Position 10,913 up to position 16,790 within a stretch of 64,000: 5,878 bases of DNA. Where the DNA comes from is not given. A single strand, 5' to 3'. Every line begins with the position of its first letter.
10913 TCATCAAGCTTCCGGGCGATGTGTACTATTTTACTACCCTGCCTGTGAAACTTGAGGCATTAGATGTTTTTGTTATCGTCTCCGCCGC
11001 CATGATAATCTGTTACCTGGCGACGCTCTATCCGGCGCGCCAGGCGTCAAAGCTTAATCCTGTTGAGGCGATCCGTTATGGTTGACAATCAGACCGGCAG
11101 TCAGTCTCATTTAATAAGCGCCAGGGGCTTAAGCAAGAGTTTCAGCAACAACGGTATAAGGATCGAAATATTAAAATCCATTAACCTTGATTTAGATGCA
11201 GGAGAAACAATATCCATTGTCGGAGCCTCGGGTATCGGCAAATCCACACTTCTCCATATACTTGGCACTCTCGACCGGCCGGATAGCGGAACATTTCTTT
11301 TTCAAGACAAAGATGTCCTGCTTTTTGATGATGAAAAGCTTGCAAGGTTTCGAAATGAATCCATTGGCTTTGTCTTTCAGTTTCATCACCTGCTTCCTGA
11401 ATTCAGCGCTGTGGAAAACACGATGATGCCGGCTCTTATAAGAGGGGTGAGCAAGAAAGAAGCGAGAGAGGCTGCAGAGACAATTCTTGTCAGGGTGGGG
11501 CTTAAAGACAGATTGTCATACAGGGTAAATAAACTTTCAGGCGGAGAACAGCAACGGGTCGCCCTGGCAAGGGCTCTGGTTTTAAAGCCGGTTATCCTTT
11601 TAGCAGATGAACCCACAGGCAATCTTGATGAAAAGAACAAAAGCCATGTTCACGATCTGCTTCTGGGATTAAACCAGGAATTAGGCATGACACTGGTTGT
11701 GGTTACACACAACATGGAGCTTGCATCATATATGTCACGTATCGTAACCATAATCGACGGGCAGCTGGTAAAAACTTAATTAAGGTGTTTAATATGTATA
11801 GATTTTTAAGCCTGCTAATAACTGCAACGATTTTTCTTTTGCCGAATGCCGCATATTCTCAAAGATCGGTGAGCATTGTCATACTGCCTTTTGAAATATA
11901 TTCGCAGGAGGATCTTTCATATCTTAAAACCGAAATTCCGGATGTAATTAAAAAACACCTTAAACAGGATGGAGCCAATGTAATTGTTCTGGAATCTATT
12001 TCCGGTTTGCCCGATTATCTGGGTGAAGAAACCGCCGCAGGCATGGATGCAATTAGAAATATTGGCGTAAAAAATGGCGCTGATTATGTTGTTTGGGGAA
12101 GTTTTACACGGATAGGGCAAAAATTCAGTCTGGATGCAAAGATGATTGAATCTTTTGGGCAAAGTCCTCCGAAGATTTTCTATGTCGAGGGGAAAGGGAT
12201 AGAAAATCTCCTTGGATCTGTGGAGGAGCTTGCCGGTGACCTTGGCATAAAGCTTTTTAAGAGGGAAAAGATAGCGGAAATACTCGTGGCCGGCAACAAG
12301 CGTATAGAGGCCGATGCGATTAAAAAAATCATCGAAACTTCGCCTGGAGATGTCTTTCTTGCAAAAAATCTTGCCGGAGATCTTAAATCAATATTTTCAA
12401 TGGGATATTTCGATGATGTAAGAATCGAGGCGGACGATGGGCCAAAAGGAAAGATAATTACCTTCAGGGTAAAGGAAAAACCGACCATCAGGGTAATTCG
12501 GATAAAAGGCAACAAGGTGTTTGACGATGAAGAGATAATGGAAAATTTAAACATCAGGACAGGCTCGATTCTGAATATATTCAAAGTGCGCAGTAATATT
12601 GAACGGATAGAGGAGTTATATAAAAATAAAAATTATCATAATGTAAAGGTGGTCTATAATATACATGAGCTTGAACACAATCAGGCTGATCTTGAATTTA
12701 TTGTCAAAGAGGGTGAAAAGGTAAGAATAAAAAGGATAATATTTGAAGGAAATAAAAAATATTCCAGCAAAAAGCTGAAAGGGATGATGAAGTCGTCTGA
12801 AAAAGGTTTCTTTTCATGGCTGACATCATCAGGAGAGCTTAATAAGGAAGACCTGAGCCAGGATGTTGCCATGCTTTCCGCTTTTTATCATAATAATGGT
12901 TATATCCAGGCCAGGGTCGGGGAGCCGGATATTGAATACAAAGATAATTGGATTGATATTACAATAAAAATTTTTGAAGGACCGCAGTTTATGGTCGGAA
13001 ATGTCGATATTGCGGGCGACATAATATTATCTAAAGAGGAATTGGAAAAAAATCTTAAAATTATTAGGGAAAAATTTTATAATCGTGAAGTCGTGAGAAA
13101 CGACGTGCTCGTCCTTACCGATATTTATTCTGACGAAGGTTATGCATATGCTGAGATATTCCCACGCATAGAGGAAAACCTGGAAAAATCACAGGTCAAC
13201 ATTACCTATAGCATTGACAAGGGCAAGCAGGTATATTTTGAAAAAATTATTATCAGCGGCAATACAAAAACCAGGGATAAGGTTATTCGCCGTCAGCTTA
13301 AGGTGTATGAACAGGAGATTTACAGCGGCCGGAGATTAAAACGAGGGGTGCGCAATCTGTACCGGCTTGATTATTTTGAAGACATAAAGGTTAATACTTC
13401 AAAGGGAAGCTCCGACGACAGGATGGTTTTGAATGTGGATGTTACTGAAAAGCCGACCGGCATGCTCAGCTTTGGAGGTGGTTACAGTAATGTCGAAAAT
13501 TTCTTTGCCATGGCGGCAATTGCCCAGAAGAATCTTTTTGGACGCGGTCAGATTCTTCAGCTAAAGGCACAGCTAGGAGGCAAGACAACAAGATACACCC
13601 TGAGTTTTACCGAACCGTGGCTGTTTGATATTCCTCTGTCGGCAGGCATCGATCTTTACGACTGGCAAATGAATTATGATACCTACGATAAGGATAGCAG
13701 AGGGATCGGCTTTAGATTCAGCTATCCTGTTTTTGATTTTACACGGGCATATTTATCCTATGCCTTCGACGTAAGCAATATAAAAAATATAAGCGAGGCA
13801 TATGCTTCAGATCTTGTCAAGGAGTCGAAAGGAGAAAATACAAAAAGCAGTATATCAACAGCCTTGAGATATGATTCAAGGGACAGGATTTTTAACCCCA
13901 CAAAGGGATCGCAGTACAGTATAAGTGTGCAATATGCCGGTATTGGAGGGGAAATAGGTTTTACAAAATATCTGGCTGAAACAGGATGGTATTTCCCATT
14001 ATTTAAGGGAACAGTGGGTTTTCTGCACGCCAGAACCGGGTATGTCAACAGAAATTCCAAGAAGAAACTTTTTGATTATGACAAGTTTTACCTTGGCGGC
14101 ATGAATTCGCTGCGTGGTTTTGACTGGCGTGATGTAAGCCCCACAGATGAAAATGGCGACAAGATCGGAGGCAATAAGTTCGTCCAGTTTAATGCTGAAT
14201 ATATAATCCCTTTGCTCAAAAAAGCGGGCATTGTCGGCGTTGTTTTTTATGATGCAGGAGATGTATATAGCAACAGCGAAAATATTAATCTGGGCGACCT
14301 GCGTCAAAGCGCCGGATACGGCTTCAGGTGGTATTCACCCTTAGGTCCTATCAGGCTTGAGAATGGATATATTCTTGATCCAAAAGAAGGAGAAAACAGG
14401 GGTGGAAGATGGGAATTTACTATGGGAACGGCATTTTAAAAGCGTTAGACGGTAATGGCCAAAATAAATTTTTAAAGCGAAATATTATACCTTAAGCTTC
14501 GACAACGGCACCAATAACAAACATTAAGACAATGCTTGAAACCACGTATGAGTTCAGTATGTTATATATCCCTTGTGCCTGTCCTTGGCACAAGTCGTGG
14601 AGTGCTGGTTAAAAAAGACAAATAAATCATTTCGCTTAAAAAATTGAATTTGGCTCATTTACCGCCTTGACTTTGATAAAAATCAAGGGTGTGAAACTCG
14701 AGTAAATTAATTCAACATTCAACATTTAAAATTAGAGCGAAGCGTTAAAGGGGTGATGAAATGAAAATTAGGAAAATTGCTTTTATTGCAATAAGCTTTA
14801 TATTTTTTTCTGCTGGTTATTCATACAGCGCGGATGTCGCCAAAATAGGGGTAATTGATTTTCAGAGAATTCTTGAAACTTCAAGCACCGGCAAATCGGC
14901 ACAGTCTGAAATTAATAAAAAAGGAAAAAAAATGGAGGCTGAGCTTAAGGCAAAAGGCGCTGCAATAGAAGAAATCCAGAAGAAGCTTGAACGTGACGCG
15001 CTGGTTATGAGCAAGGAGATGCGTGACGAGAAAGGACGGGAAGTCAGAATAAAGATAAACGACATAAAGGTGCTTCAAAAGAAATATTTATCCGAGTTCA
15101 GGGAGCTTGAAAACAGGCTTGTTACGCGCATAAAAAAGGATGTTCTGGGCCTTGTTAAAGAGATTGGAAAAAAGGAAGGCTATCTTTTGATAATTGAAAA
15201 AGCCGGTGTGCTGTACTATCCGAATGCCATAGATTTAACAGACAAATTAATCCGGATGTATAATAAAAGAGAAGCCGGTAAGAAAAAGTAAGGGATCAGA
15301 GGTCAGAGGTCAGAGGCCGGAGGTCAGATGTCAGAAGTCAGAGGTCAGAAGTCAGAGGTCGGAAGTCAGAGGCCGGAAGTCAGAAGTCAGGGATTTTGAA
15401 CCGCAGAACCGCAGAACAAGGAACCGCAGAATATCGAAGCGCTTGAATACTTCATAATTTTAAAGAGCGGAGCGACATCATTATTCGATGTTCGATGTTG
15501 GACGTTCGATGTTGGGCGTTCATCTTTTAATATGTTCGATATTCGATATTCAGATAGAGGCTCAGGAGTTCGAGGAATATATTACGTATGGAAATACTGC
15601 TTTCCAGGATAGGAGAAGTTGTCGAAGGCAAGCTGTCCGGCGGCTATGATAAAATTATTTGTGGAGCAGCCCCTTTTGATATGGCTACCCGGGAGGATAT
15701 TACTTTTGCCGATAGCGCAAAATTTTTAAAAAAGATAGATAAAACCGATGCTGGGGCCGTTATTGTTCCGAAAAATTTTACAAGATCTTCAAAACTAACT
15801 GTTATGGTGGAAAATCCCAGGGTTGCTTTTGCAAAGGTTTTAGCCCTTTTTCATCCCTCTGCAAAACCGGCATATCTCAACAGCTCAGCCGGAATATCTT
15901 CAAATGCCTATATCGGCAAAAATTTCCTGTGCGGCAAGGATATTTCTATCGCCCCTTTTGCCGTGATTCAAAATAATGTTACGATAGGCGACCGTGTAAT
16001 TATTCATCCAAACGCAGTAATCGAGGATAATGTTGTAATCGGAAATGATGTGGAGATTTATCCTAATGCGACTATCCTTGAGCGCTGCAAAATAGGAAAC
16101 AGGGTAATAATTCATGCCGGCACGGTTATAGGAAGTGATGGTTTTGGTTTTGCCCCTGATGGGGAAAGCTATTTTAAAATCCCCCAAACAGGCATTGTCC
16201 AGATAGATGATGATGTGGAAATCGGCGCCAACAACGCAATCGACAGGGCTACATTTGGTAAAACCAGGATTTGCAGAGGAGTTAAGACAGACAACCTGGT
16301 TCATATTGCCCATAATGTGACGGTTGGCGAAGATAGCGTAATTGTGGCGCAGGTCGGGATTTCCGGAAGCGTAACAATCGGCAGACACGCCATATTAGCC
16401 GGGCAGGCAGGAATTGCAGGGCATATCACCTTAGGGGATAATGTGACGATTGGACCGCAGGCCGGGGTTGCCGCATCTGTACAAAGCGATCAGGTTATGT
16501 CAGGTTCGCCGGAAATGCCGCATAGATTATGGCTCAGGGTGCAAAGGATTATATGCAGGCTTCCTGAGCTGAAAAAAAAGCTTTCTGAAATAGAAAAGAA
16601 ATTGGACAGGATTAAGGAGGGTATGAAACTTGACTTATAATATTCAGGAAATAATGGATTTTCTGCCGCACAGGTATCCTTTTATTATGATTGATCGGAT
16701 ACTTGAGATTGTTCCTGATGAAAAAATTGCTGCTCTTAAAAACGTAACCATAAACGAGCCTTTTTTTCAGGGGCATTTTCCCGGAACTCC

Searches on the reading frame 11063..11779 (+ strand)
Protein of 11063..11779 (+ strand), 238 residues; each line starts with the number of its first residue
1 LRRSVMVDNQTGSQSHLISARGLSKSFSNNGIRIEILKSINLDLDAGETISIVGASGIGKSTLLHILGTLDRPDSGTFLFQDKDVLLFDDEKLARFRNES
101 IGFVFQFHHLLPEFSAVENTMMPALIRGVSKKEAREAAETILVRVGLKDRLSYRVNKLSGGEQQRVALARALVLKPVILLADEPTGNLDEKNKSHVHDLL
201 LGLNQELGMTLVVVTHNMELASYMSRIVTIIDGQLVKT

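Call 39: search_protein_families(library=pfam, proteins=[window:11063-11779:+], max_evalue=0.00001)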
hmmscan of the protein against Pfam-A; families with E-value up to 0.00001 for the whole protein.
window:11063-11779:+ (238 aa): 1 family
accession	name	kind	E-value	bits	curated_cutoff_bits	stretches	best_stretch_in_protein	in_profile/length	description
PF00005.33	ABC_tran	-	1.6e-33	116.6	25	1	37-185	1-136/137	ABC transporter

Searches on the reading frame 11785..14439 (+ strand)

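Call 39: search_protein_families(library=pfam, proteins=[window:11785-14439:+], max_evalue=0.00001)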
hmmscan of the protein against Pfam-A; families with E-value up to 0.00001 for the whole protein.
window:11785-14439:+ (884 aa): 4 families
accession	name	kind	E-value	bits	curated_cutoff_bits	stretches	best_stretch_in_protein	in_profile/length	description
PF01103.29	Omp85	-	6.7e-65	220.2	24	1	583-884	1-325/325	Omp85 superfamily domain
PF07244.20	POTRA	-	9.7e-65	215.7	21.3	5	313-399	1-79/79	Surface antigen variable number repeat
PF08478.15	POTRA_1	-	9.4e-09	35.9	23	0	235-274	3-42/69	POTRA domain, FtsQ-type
PF08479.16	POTRA_2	-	1.2e-07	31.9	24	0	349-389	28-68/76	POTRA domain, ShlB-type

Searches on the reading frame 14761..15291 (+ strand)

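Call 40: search_protein_families(library=pfam, proteins=[window:14761-15291:+], max_evalue=0.00001)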
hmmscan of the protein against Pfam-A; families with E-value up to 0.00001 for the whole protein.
window:14761-15291:+ (176 aa): 1 family
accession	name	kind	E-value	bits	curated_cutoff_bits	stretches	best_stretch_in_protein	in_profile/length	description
PF03938.19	OmpH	-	2.6e-28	99.4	32.4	1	28-165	1-139/141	Outer membrane protein (OmpH-like)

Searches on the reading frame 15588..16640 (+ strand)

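Call 40: search_protein_families(library=pfam, proteins=[window:15588-16640:+], max_evalue=0.00001)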
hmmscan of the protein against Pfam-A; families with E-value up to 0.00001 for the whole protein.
window:15588-16640:+ (350 aa): 3 families
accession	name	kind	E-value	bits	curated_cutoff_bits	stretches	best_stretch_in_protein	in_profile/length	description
PF00132.30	Hexapep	-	1.2e-31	107.5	27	3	148-182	1-35/36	Bacterial transferase hexapeptide (six repeats)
PF04613.19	LpxD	-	2.2e-17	63.1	30.8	1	23-87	3-70/70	UDP-3-O-[3-hydroxymyristoyl] glucosamine N-acyltransferase, LpxD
PF25084.1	LbH_EIF2B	-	7.5e-13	48.8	54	1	96-183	11-95/105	EIF2B subunit epsilon LbH domain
